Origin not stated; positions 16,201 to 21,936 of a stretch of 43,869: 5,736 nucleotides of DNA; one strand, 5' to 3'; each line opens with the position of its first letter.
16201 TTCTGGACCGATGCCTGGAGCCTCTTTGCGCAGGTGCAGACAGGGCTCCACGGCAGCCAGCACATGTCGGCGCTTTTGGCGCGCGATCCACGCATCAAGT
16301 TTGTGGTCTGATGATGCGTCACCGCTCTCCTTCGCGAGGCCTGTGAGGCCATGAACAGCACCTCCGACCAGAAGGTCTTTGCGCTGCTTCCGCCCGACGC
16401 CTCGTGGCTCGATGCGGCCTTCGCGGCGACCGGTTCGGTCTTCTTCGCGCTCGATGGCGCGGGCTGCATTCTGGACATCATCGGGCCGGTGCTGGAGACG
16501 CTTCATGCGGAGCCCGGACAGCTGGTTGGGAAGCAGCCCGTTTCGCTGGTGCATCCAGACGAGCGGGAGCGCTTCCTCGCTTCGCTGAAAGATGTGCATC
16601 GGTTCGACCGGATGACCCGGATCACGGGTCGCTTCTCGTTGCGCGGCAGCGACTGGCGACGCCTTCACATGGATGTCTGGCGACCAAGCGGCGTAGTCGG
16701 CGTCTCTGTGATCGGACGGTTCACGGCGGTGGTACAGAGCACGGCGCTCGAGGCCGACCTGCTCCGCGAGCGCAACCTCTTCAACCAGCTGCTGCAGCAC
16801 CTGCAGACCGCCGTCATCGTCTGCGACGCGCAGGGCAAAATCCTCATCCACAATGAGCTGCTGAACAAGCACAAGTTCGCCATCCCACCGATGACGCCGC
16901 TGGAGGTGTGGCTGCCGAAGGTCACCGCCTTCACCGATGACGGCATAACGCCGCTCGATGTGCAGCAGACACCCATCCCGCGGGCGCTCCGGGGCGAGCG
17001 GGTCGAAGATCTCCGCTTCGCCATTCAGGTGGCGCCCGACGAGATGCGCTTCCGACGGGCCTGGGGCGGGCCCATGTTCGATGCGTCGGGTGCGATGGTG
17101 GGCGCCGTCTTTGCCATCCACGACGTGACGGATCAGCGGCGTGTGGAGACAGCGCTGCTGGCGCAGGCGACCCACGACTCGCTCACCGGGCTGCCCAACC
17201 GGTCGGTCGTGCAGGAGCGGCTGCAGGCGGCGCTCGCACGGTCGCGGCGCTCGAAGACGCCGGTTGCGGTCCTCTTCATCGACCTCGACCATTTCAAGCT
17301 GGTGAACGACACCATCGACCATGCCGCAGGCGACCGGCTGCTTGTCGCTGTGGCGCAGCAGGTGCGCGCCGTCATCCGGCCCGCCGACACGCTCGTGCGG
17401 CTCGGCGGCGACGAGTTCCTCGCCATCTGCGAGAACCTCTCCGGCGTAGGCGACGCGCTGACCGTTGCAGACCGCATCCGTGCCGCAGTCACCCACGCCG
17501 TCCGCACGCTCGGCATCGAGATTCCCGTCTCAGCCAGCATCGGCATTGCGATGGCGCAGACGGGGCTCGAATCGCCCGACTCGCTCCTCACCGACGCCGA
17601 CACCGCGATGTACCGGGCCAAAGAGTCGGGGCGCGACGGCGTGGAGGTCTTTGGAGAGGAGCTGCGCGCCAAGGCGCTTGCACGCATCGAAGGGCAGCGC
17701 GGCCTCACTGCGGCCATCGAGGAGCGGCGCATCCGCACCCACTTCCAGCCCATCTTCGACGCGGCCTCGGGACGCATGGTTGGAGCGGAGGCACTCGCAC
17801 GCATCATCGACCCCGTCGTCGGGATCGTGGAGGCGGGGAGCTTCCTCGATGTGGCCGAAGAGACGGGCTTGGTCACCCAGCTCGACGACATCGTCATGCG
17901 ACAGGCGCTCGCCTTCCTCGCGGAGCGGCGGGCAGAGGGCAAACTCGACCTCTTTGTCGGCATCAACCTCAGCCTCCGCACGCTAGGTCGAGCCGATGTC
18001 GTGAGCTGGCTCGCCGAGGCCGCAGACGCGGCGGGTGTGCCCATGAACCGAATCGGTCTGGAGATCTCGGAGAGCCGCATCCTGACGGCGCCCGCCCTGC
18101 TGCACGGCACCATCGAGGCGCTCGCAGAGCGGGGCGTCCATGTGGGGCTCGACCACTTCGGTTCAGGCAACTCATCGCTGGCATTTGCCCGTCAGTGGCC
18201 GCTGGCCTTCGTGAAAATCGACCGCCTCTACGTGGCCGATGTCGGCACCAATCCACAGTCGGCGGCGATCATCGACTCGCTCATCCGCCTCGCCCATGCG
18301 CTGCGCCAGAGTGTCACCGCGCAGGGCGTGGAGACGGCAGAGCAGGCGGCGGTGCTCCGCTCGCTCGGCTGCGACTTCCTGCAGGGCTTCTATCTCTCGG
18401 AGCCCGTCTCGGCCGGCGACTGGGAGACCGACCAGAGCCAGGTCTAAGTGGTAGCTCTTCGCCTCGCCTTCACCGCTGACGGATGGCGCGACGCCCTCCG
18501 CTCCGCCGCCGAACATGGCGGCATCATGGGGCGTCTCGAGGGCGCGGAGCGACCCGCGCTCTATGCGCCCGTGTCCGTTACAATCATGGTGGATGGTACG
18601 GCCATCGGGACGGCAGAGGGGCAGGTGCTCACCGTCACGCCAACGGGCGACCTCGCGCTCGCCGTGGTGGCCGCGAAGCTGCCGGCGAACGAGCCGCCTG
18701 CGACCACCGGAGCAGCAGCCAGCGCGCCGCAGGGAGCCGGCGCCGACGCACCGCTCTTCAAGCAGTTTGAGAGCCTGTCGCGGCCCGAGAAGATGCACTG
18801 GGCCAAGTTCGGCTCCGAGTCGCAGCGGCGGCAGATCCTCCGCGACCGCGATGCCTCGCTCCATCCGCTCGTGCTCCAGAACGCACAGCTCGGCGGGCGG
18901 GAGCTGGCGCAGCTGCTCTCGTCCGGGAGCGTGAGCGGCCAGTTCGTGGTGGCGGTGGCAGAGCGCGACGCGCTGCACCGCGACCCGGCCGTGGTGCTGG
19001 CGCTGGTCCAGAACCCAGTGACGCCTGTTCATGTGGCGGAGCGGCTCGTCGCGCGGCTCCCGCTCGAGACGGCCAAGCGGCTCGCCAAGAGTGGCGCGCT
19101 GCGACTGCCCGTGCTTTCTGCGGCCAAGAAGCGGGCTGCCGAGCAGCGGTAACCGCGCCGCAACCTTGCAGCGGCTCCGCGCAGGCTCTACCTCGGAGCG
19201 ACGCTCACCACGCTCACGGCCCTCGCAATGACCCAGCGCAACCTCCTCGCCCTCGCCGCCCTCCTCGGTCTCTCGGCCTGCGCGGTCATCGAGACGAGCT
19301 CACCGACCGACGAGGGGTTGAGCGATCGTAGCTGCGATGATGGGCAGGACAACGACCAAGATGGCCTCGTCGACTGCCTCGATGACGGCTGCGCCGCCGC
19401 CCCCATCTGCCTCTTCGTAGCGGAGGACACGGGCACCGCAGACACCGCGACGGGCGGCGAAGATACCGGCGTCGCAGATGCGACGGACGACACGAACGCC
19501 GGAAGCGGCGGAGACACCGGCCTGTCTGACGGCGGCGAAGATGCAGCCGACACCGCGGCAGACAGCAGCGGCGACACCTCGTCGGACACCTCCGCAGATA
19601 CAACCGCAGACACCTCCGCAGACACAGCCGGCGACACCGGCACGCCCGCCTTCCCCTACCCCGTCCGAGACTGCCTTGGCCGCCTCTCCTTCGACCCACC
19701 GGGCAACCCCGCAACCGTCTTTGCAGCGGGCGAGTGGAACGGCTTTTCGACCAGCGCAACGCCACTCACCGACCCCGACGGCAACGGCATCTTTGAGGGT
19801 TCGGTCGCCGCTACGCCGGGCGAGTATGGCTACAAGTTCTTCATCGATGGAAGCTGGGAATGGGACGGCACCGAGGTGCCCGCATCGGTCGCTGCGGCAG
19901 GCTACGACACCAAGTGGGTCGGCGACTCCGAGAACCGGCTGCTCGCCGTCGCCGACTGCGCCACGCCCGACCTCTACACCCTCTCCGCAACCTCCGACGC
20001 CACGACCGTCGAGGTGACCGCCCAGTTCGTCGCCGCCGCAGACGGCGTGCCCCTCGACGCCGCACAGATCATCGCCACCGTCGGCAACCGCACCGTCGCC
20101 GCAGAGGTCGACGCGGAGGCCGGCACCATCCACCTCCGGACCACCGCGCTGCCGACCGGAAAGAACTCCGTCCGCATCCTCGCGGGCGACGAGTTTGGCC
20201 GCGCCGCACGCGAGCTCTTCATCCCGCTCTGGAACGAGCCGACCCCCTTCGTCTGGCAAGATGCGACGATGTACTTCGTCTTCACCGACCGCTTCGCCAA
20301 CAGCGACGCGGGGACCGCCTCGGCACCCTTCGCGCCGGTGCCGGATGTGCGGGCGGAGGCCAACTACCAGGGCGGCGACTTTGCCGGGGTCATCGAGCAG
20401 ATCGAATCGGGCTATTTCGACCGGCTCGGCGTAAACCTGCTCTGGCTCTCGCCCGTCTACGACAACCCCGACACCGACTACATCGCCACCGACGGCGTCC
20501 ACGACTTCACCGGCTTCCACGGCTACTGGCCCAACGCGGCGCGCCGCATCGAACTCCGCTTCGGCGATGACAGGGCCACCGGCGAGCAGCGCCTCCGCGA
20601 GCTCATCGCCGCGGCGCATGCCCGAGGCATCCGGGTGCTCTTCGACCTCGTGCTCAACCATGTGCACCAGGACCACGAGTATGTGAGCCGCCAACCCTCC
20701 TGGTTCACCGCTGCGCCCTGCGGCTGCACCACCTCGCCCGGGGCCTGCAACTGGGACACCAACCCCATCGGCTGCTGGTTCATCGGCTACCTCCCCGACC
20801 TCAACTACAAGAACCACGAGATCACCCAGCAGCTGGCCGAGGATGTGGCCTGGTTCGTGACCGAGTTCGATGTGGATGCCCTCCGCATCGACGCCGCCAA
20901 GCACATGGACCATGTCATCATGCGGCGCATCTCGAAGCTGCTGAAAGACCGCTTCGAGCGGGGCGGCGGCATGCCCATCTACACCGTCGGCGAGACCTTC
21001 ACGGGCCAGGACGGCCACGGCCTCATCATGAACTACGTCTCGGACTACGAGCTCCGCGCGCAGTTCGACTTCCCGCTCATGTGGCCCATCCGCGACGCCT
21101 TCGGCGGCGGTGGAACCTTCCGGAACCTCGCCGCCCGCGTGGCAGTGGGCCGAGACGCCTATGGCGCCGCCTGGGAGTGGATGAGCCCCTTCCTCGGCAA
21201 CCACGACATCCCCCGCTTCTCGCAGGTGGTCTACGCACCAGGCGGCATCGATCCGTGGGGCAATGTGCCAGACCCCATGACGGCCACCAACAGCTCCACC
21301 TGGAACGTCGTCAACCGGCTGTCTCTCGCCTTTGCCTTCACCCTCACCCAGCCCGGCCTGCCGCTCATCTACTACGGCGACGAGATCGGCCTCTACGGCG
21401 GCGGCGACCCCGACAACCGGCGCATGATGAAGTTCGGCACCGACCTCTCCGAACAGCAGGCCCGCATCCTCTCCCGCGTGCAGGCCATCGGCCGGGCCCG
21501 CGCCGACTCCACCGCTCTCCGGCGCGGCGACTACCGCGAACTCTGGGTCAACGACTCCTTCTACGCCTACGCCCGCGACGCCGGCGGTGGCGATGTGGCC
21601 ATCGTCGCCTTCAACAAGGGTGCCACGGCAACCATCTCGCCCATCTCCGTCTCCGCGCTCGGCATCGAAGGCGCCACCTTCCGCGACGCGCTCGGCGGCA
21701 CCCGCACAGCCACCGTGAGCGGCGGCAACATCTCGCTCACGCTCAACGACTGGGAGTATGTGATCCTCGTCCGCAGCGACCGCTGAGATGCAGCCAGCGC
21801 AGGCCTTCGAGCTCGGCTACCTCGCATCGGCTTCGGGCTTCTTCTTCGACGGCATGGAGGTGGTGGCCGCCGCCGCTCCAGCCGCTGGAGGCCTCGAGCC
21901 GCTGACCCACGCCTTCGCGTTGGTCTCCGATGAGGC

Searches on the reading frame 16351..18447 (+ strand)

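Call 10: search_protein_families(library=pfam, proteins=[window:16351-18447:+], max_evalue=0.001)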
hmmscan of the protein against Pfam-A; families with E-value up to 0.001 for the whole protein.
window:16351-18447:+ (698 aa): 4 families
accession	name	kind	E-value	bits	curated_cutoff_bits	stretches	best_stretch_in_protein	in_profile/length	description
PF00563.25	EAL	-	9.3e-62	208.9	31.3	1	452-685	4-236/236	EAL domain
PF00990.26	GGDEF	-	1e-42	146.1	23.8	1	273-429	1-160/161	Diguanylate cyclase, GGDEF domain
PF00989.32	PAS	-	2e-05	25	22.6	0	22-81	5-64/113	PAS fold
PF08448.16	PAS_4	-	8.1e-05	23.3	23.1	0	149-264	2-110/110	PAS fold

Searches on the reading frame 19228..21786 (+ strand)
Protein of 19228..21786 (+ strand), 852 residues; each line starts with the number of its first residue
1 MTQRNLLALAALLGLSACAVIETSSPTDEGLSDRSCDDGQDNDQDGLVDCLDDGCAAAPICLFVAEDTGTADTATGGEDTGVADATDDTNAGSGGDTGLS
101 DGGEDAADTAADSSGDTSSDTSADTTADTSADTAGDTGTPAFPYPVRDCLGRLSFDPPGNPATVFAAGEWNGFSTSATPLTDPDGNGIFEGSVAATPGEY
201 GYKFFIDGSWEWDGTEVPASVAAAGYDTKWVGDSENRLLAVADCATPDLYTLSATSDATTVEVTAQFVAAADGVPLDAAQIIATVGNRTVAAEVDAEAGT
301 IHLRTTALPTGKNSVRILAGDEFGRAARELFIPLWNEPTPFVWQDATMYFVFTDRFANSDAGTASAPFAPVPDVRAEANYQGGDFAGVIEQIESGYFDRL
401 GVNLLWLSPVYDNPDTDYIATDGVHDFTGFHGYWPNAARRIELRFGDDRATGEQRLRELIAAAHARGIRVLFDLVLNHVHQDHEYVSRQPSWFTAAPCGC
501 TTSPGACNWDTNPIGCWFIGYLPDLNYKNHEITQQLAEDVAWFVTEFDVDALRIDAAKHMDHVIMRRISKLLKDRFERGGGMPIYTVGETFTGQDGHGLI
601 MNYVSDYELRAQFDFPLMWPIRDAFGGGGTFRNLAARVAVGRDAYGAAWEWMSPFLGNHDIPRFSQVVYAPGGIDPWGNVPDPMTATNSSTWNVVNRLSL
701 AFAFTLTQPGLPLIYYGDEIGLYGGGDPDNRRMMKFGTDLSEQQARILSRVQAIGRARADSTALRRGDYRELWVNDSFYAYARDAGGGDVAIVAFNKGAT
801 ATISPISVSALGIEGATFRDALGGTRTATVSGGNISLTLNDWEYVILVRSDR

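Call 10: search_protein_families(library=pfam, proteins=[window:19228-21786:+], max_evalue=0.001)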
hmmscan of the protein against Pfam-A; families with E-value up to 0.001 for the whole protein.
window:19228-21786:+ (852 aa): 3 families
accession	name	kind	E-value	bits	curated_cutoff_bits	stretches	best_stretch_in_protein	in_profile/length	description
PF00128.31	Alpha-amylase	-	6e-38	131.7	22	1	350-724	1-358/446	Alpha amylase, catalytic domain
PF16657.11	Malt_amylase_C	-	4.3e-05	23.9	27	1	767-846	1-75/75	Maltogenic Amylase, C-terminal domain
PF16561.11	AMPK1_CBM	-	7.5e-05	23.3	26.8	1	162-214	12-61/85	Glycogen recognition site of AMP-activated protein kinase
